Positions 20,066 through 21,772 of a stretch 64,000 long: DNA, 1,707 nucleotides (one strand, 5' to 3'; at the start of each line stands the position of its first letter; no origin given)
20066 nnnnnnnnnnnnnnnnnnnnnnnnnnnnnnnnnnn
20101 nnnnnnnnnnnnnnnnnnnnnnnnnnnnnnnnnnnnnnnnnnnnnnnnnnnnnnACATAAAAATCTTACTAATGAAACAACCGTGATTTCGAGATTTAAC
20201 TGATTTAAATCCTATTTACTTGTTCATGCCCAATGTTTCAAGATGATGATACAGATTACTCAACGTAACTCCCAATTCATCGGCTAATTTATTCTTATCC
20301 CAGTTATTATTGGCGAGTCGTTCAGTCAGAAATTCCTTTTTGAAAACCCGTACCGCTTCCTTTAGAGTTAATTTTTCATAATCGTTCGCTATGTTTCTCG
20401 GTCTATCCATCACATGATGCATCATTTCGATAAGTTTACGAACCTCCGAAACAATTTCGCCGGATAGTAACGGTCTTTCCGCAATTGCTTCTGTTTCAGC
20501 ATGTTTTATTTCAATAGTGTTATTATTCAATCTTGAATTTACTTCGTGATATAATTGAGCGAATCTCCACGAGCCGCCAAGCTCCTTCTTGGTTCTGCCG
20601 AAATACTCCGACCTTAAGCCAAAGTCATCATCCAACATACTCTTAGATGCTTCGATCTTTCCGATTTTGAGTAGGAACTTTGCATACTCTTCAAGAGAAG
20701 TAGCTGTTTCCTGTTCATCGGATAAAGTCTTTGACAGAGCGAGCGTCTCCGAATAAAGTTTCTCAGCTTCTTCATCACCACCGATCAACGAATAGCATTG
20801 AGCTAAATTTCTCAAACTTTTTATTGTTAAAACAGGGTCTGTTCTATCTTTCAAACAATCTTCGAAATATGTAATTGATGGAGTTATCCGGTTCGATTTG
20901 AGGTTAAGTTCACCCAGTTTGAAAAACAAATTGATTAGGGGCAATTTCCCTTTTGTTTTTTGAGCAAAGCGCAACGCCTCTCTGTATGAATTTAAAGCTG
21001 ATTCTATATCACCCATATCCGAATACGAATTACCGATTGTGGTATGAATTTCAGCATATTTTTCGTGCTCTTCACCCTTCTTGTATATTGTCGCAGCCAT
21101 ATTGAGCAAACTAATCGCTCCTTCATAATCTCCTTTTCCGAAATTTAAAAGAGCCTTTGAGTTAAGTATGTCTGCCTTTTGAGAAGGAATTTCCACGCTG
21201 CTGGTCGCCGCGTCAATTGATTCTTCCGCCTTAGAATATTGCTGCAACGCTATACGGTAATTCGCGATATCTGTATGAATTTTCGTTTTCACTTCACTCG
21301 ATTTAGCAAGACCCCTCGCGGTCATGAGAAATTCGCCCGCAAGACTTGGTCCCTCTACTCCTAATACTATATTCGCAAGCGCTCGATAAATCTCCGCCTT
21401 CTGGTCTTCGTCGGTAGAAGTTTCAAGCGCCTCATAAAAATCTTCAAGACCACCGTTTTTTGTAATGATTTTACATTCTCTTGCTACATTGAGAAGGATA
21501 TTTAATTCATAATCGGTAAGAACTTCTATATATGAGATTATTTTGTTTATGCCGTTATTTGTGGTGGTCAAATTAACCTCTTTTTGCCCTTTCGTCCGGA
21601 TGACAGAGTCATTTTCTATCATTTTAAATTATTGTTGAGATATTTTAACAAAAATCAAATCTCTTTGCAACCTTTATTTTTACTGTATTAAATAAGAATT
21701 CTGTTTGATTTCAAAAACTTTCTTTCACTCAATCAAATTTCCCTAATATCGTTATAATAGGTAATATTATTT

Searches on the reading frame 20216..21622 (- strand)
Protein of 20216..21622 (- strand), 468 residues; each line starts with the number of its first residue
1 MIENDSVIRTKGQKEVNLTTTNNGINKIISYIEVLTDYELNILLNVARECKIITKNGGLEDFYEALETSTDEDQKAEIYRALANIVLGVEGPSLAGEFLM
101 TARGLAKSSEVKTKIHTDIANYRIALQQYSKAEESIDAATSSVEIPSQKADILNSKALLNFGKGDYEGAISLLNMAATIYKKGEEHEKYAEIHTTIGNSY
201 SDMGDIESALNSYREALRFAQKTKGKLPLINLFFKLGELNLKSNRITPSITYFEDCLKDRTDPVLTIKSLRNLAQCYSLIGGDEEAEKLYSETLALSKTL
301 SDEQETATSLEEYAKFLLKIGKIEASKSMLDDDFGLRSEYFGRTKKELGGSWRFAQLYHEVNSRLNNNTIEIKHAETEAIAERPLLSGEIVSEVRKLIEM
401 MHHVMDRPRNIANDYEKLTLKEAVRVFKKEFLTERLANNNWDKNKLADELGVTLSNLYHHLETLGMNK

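Call 58: search_protein_families(library=pfam, proteins=[window:20216-21622:-], max_evalue=0.0001)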
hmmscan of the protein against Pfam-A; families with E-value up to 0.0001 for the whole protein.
window:20216-21622:- (468 aa): 11 families
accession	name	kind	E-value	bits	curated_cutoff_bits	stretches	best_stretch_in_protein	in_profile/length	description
PF13424.12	TPR_12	-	2.2e-20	73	30.1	1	150-222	3-77/77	Tetratricopeptide repeat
PF07719.23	TPR_2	-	7.3e-13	48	27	0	190-219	1-30/34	Tetratricopeptide repeat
PF00515.34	TPR_1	-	2.8e-11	43.1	27.8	0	190-219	1-30/34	Tetratricopeptide repeat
PF13181.12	TPR_8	-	4.2e-10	39.4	25.7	0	190-221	1-32/34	Tetratricopeptide repeat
PF13374.12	TPR_10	-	2.3e-09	37.4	27.5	0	195-223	7-35/42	Tetratricopeptide repeat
PF14938.12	SNAP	-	2.1e-08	34.5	25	1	156-271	80-196/282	Soluble NSF attachment protein, SNAP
PF13432.12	TPR_16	-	3.3e-08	34.3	32.7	0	118-180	2-61/65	Tetratricopeptide repeat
PF10602.15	RPN7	-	2.2e-07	31.2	29.6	0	180-231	26-77/174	26S proteasome subunit RPN7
PF14559.12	TPR_19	-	5.7e-07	30.2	25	0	162-221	3-56/68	Tetratricopeptide repeat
PF25068.1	ARM_TT21_4th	-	1.2e-06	29.4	30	0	110-217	29-153/153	Tetratricopeptide repeat protein 21 forth ARM domain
PF13176.12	TPR_7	-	2.1e-06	27.8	27.9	0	269-302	1-34/36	Tetratricopeptide repeat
